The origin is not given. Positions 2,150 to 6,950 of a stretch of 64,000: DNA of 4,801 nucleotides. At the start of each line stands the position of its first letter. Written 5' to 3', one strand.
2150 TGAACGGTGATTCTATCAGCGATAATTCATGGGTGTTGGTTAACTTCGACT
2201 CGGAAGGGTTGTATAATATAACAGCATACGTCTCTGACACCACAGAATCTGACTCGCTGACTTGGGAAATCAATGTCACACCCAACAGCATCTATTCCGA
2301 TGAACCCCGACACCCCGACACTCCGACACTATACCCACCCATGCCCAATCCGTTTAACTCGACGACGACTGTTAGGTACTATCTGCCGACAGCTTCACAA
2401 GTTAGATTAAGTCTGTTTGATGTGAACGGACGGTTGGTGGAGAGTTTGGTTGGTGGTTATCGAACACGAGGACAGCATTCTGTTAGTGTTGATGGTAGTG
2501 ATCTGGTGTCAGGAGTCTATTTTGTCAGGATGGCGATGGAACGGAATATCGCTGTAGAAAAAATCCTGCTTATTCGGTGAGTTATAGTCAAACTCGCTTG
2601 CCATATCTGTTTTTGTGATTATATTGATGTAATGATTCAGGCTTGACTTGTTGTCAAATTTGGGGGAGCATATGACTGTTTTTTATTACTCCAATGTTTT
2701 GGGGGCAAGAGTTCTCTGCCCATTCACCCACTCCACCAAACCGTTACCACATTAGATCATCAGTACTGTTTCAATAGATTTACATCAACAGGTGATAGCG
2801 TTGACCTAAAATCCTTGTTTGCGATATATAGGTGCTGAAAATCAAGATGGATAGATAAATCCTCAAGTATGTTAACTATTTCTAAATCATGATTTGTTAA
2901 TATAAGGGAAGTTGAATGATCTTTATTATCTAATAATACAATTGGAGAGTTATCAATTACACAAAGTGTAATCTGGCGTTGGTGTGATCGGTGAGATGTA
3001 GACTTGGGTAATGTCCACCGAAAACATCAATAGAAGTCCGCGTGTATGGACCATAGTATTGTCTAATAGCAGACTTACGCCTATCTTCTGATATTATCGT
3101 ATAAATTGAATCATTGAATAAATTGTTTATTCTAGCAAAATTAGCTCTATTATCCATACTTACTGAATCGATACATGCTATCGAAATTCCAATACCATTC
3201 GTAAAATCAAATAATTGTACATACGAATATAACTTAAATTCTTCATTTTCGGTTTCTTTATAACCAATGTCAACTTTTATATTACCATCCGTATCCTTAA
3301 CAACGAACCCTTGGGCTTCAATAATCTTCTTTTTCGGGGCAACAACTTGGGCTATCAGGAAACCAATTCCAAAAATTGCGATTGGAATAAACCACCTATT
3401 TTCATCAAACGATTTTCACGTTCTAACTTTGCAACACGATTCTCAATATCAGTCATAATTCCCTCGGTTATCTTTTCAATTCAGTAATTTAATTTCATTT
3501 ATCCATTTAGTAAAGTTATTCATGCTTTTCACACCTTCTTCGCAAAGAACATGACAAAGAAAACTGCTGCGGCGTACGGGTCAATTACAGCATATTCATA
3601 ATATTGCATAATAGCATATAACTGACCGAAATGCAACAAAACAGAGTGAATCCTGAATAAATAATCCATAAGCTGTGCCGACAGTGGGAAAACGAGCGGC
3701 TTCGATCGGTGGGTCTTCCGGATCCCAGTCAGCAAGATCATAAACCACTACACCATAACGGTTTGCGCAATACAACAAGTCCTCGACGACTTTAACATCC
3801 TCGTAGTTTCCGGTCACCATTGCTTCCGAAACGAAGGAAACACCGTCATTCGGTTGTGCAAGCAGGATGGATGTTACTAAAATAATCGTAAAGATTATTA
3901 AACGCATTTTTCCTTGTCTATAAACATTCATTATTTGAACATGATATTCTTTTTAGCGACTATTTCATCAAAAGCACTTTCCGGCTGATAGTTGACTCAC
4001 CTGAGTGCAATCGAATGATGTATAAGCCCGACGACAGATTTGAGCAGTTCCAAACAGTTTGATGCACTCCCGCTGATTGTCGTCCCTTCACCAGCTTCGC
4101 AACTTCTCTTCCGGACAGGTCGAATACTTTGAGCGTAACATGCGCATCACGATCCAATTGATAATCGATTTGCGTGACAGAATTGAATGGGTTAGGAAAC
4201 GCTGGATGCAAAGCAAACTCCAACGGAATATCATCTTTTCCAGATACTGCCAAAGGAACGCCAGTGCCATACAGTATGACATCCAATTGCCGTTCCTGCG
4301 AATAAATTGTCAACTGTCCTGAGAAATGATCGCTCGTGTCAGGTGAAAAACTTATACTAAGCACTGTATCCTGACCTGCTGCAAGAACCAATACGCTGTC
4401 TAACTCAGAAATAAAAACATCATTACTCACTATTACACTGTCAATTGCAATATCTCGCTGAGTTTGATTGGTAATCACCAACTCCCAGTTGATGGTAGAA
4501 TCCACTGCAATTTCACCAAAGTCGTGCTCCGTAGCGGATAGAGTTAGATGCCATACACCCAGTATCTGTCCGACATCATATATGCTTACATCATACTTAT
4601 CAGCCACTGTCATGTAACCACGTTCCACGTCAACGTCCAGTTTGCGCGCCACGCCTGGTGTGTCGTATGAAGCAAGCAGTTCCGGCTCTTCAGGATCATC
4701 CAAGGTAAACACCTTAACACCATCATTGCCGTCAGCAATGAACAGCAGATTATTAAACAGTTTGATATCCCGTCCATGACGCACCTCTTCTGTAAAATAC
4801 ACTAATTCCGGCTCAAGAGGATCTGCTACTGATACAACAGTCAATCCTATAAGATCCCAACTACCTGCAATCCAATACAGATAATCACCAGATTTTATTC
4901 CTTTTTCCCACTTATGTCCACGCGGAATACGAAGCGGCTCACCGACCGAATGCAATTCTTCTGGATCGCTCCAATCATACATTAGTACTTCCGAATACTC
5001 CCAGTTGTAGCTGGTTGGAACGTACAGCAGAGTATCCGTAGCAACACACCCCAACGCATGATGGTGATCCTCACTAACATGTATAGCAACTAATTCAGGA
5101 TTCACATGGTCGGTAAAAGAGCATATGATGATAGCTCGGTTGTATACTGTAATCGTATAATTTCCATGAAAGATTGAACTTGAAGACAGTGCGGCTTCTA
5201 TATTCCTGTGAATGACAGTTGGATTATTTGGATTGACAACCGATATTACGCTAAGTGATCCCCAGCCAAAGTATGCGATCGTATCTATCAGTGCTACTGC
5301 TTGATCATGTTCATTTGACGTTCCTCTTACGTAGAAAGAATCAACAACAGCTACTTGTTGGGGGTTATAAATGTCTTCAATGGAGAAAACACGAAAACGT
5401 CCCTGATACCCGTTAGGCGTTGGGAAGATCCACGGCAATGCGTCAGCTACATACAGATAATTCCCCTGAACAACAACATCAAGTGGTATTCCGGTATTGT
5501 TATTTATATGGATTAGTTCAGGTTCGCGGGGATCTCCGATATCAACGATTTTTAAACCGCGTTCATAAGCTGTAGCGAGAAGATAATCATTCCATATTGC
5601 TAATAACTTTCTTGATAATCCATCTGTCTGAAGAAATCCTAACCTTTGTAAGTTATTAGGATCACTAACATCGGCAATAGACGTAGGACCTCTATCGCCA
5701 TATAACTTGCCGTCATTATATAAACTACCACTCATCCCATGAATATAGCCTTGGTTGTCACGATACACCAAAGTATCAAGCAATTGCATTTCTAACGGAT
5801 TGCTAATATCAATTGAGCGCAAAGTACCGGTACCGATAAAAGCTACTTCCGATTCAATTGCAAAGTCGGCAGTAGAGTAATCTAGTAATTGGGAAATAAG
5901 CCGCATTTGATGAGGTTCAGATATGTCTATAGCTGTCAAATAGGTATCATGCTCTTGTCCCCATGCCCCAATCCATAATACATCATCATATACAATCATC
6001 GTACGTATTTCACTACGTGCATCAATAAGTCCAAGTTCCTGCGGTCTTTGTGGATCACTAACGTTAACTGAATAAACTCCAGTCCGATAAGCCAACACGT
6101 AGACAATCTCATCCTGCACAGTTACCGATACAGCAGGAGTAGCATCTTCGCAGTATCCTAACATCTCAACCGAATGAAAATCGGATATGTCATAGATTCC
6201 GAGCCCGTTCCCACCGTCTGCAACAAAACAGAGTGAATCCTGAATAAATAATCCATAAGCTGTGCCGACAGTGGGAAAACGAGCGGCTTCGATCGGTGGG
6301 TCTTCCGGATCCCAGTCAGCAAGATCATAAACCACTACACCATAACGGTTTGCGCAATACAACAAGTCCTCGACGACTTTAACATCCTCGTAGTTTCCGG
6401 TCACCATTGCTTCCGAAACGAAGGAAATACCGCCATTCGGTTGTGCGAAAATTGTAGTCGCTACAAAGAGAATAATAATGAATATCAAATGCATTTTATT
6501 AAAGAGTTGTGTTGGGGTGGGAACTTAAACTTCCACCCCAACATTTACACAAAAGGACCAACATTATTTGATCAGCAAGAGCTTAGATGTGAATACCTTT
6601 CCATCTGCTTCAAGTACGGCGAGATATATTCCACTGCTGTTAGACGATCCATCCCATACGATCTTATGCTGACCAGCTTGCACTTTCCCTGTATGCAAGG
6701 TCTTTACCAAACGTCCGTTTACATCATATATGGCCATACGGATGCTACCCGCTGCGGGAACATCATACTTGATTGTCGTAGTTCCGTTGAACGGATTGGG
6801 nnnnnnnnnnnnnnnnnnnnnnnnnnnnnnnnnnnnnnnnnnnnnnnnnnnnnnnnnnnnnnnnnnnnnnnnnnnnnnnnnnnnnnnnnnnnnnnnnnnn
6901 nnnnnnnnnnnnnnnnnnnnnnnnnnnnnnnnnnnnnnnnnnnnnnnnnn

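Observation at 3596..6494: Near-perfect 237-bp direct duplication creates a truncated, signal-peptide-bearing copy of the 5' end of the LVIVD cargo gene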

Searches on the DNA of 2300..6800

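Call 25: search_rna_families(source=window, start=2300, end=6800, threshold=evalue, max_evalue=1)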
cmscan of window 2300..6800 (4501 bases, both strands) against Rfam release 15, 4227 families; matches with E-value up to 1: 0.
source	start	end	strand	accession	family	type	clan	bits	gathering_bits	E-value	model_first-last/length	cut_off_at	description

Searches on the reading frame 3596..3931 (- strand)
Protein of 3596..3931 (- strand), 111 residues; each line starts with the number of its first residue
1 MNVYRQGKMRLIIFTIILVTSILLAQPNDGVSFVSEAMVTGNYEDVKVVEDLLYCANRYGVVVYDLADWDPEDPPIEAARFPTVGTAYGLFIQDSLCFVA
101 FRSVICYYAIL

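Call 7: search_protein_families(library=pfam, proteins=[window:3596-3931:-], max_evalue=0.01)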
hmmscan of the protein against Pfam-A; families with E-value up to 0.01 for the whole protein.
window:3596-3931:- (111 aa): 0 families

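Call 27: list_cluster_members(proteins=[P0001, window:3596-3931:-, window:3596-3907:-])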
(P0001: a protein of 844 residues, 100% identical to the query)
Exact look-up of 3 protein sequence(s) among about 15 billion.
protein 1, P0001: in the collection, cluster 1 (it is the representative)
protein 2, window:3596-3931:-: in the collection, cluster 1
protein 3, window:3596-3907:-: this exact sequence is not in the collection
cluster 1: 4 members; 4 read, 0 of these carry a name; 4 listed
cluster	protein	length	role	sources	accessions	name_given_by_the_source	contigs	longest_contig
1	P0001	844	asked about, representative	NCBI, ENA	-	-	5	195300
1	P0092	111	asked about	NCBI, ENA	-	-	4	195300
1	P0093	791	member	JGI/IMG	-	-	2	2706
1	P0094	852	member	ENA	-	-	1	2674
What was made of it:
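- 3596..3931 (-): 111-aa fragment ORF. The likely real start is ATG 3907, which aligns with the start of the full gene. Called as a gene on 4 contigs (P0092, call 27).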

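Call 58: search_protein_families(library=phrogs, proteins=[window:3596-3931:-], max_evalue=0.01)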
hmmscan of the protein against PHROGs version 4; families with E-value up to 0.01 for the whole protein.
window:3596-3931:- (111 aa): 0 families
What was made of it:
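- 3596..3931 (-): No Pfam or PHROGs hit (calls 7, 58).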
